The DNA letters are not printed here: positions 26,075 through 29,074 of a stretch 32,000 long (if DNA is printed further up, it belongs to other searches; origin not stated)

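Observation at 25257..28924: Sensor-less sigma-54 activator translationally coupled to an exported 899-aa beta-module/TPR protein, directly upstream of flgB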

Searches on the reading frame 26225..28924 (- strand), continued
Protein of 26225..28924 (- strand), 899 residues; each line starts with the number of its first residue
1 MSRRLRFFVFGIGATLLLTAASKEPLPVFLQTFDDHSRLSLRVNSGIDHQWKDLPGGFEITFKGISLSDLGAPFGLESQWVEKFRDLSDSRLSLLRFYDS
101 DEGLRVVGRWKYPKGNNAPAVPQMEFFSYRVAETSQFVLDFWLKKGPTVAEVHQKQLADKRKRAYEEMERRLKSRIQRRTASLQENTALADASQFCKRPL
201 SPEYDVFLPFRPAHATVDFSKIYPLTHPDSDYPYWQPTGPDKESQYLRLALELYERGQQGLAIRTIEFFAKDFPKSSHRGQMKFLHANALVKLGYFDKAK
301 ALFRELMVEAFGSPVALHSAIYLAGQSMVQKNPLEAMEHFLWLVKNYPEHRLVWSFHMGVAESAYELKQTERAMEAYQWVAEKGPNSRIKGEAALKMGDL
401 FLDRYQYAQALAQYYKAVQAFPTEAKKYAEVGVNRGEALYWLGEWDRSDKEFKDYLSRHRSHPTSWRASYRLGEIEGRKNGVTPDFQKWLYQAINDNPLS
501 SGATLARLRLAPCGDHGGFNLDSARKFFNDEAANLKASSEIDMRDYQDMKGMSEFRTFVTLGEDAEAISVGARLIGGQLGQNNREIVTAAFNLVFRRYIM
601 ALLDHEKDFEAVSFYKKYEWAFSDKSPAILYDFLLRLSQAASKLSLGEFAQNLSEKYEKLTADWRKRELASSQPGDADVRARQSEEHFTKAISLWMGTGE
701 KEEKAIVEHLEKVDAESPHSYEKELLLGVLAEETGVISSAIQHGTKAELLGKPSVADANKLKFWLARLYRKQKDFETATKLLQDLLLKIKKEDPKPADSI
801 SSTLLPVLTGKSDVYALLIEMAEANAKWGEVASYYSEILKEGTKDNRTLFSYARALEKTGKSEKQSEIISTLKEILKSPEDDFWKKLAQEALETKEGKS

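Call 87: find_encoding_contigs(protein=P0202, flank=6000, max_places=1)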
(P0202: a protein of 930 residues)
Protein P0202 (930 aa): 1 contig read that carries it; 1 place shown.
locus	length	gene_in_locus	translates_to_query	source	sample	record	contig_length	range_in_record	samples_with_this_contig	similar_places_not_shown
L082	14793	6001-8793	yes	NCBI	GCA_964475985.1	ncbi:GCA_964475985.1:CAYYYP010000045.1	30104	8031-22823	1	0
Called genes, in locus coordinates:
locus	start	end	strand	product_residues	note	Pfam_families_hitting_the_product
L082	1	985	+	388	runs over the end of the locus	PF00438:S-AdoMet_synt_N, PF02772:S-AdoMet_synt_M, PF02773:S-AdoMet_synt_C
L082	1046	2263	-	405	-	PF00158:Sigma54_activat, PF14532:Sigma54_activ_2, PF07728:AAA_5, PF25601:AAA_lid_14, PF02954:HTH_8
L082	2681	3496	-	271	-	PF02470:MlaD, PF28544:Helical_needle (weak)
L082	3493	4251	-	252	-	PF00005:ABC_tran, PF13304:AAA_21 (weak)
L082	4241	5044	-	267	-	PF02405:MlaE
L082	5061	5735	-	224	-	-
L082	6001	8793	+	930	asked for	PF13174:TPR_6 (faint), PF14559:TPR_19 (faint), PF07721:TPR_4 (faint), PF13428:TPR_14 (faint), PF07719:TPR_2 (faint), PF13181:TPR_8 (faint), PF13432:TPR_16 (faint), PF13424:TPR_12 (weak), +1 more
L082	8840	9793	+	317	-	PF00158:Sigma54_activat, PF13191:AAA_16 (weak), PF14532:Sigma54_activ_2, PF13401:AAA_22 (weak), PF07728:AAA_5 (weak), PF25601:AAA_lid_14, PF02954:HTH_8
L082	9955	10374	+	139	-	PF00460:Flg_bb_rod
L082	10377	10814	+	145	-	PF00460:Flg_bb_rod, PF06429:Flg_bbr_C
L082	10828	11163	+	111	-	PF02049:FliE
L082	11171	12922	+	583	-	PF01514:YscJ_FliF, PF08345:YscJ_FliF_C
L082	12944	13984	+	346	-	PF03448:MgtE_N (faint), PF14842:FliG_N, PF14841:FliG_M, PF14842:FliG_N (weak), PF01706:FliG_C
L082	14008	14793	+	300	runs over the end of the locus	PF02108:FliH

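Call 88: find_encoding_contigs(protein=P0001, flank=10000, max_places=2)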
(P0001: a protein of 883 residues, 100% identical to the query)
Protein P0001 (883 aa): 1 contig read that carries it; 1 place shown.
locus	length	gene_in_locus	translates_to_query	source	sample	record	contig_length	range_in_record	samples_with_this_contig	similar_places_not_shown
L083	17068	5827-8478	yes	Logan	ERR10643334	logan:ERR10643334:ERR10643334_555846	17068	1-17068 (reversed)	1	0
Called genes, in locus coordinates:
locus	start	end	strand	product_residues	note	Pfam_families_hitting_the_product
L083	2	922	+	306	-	?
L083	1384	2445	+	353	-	PF00158:Sigma54_activat, PF14532:Sigma54_activ_2, PF07728:AAA_5 (weak), PF25601:AAA_lid_14, PF02954:HTH_8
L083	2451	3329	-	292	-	PF02470:MlaD, PF28544:Helical_needle (weak)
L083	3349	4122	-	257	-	PF00005:ABC_tran, PF13304:AAA_21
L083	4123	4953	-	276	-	PF02405:MlaE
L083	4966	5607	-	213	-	-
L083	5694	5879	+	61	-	-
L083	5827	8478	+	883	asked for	PF13174:TPR_6 (faint), PF13428:TPR_14 (faint), PF13432:TPR_16 (faint), PF14559:TPR_19 (faint)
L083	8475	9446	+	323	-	PF00158:Sigma54_activat, PF14532:Sigma54_activ_2, PF07728:AAA_5 (weak), PF25601:AAA_lid_14, PF18024:HTH_50 (faint), PF02954:HTH_8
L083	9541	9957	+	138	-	PF00460:Flg_bb_rod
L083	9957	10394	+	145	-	PF00460:Flg_bb_rod, PF06429:Flg_bbr_C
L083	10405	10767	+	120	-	PF02049:FliE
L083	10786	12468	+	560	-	PF01514:YscJ_FliF, PF08345:YscJ_FliF_C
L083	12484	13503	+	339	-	PF03448:MgtE_N (faint), PF14842:FliG_N, PF14841:FliG_M, PF01706:FliG_C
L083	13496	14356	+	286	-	PF02108:FliH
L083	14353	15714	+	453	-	PF00006:ATP-synt_ab, PF18269:T3SS_ATPase_C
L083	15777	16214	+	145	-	PF02050:FliJ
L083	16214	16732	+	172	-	-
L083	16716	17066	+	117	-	?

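Call 90: search_protein_families(library=ncbifam, proteins=[L083:1384-2445:+, L079:2251-3372:+, L080:1466-2857:+, L083:2-922:+], max_evalue=1e-20)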
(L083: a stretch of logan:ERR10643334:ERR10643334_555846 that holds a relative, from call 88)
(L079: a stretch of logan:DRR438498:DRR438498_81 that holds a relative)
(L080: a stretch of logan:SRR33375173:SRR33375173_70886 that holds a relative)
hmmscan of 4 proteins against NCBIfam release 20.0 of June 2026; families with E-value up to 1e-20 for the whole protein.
L083:1384-2445:+ (353 aa): 25 families
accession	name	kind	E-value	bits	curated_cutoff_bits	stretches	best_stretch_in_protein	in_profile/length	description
TIGR01817.1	nifA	equivalog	1.4e-108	364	528.85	1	7-251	196-439/534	nif-specific transcriptional activator NifA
NF041552.1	TF_PrdR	equivalog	2.7e-107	359.5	795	1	9-329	269-575/577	sigma-54 dependent transcriptional regulator PrdR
NF003451.0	PRK05022.1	equivalog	7e-106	354.9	476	1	6-329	189-507/512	nitric oxide reductase transcriptional regulator NorR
TIGR01818.1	ntrC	equivalog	8.3e-105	351.2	558.6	1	4-329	131-462/463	nitrogen regulation protein NR(I)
NF008469.0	PRK11361.1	equivalog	5.1e-103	345.2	714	1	10-332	146-456/461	acetoacetate metabolism transcriptional regulator AtoC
NF038308.1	RNA_repair_RtcR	equivalog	1.6e-98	330.9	650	1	7-329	180-515/530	RNA repair transcriptional activator RtcR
TIGR02915.1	PEP_resp_reg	equivalog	3.7e-97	326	502.6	1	9-332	141-444/445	PEP-CTERM-box response regulator transcription factor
NF011958.0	PRK15429.1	equivalog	2.1e-96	324.1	830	1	9-265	381-635/692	formate hydrogenlyase transcriptional activator FlhA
NF050807.1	TransRegFlbDCaul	equivalog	9.6e-91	304.9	750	1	3-338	114-449/454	sigma-54-dependent transcriptional regulator FlbD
NF041906.1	V4R_TF_MobR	exception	9.2e-89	298.4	999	1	10-329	235-543/544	phenol degradation transcriptional regulator MobR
NF041946.1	LuxO_transreg_Vib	equivalog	2.2e-87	293.8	800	1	9-329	135-459/463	quorum-sensing sigma-54 dependent transcriptional regulator LuxO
NF007689.0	PRK10365.1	equivalog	1.7e-86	290.8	760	1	9-328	141-440/441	sigma-54-dependent response regulator transcription factor ZraR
NF008176.1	PRK10923.1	equivalog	2.2e-86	290.3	620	1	6-332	137-468/469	nitrogen regulation protein NR(I)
TIGR02329.1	propionate_PrpR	equivalog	7.6e-86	288.8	499.2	1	9-328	214-525/526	propionate catabolism operon regulatory protein PrpR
TIGR02974.1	phageshock_pspF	equivalog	5.3e-84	282.3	443.55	1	9-329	1-335/336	phage shock protein operon transcriptional activator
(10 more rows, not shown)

L079:2251-3372:+ (373 aa): 25 families
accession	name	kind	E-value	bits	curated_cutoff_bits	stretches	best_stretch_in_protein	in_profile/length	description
NF041552.1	TF_PrdR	equivalog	1.3e-114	383.7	795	1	22-309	267-553/577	sigma-54 dependent transcriptional regulator PrdR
TIGR01817.1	nifA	equivalog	3.2e-112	376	528.85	1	19-368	193-529/534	nif-specific transcriptional activator NifA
TIGR01818.1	ntrC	equivalog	5.3e-107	358.5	558.6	1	16-365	128-462/463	nitrogen regulation protein NR(I)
NF003451.0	PRK05022.1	equivalog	4.2e-102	342.5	476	1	11-366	179-508/512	nitric oxide reductase transcriptional regulator NorR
TIGR02915.1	PEP_resp_reg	equivalog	1.9e-101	340.1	502.6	1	20-264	137-382/445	PEP-CTERM-box response regulator transcription factor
NF008469.0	PRK11361.1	equivalog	5.5e-100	335.2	714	1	22-278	143-401/461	acetoacetate metabolism transcriptional regulator AtoC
NF038308.1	RNA_repair_RtcR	equivalog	7.5e-97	325.3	650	1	22-365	180-515/530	RNA repair transcriptional activator RtcR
NF007689.0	PRK10365.1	equivalog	1.5e-93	314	760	1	23-267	140-385/441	sigma-54-dependent response regulator transcription factor ZraR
NF011958.0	PRK15429.1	equivalog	2.5e-88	297.4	830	1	23-269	380-626/692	formate hydrogenlyase transcriptional activator FlhA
TIGR02974.1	phageshock_pspF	equivalog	3e-88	296.2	443.55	1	25-365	2-335/336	phage shock protein operon transcriptional activator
NF011695.0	PRK15115.1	equivalog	6.4e-88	295.4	763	1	22-256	135-369/445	two-component system response regulator GlrR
NF050807.1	TransRegFlbDCaul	equivalog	2.7e-87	293.5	750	1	23-257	119-353/454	sigma-54-dependent transcriptional regulator FlbD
NF041906.1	V4R_TF_MobR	exception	4.2e-86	289.6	999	1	24-276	234-484/544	phenol degradation transcriptional regulator MobR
TIGR02329.1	propionate_PrpR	equivalog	6.1e-86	289.1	499.2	1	22-284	212-478/526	propionate catabolism operon regulatory protein PrpR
NF008176.1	PRK10923.1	equivalog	2.2e-85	287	620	1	18-366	134-466/469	nitrogen regulation protein NR(I)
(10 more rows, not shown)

L080:1466-2857:+ (463 aa): 28 families (the best 25 are shown)
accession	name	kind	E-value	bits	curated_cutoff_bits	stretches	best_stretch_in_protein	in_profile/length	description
TIGR01818.1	ntrC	equivalog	4.6e-136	454.3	558.6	1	6-458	1-462/463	nitrogen regulation protein NR(I)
NF008469.0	PRK11361.1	equivalog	2.4e-134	448.5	714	1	3-458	4-453/461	acetoacetate metabolism transcriptional regulator AtoC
TIGR02915.1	PEP_resp_reg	equivalog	6.5e-118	394.4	502.6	1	6-460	1-443/445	PEP-CTERM-box response regulator transcription factor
NF008176.1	PRK10923.1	equivalog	1.5e-111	373.3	620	1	2-458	2-465/469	nitrogen regulation protein NR(I)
NF041552.1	TF_PrdR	equivalog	3.7e-110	368.9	795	1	123-458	250-575/577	sigma-54 dependent transcriptional regulator PrdR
NF051870.1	NAssimRespRegNtrX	equivalog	4e-108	362.2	600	1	5-458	3-449/452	nitrogen assimilation response regulator NtrX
NF041946.1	LuxO_transreg_Vib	equivalog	1.2e-107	360.6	800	1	9-460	2-461/463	quorum-sensing sigma-54 dependent transcriptional regulator LuxO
TIGR01817.1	nifA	equivalog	2.5e-106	356.6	528.85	1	127-383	181-436/534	nif-specific transcriptional activator NifA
NF007689.0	PRK10365.1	equivalog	3.5e-105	352.3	760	1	4-457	6-440/441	sigma-54-dependent response regulator transcription factor ZraR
NF011695.0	PRK15115.1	equivalog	1.8e-104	350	763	1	5-458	8-435/445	two-component system response regulator GlrR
NF049963.1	RespRegFlgRCampy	domain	5.4e-102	341.8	750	1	6-385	3-377/429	fla regulon two-component system response regulator FlgR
NF003451.0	PRK05022.1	equivalog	2e-100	337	476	1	125-459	169-507/512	nitric oxide reductase transcriptional regulator NorR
NF038308.1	RNA_repair_RtcR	equivalog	2.3e-97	327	650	1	84-453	120-505/530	RNA repair transcriptional activator RtcR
NF050807.1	TransRegFlbDCaul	equivalog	2.1e-91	307.1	750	1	26-458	23-437/454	sigma-54-dependent transcriptional regulator FlbD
NF011958.0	PRK15429.1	equivalog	4e-88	296.7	830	1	123-459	359-684/692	formate hydrogenlyase transcriptional activator FlhA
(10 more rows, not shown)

L083:2-922:+ (306 aa): 1 family
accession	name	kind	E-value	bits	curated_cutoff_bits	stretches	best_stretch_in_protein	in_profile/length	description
TIGR01034.1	metK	equivalog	4.2e-139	463.7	309.4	1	1-303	80-376/377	methionine adenosyltransferase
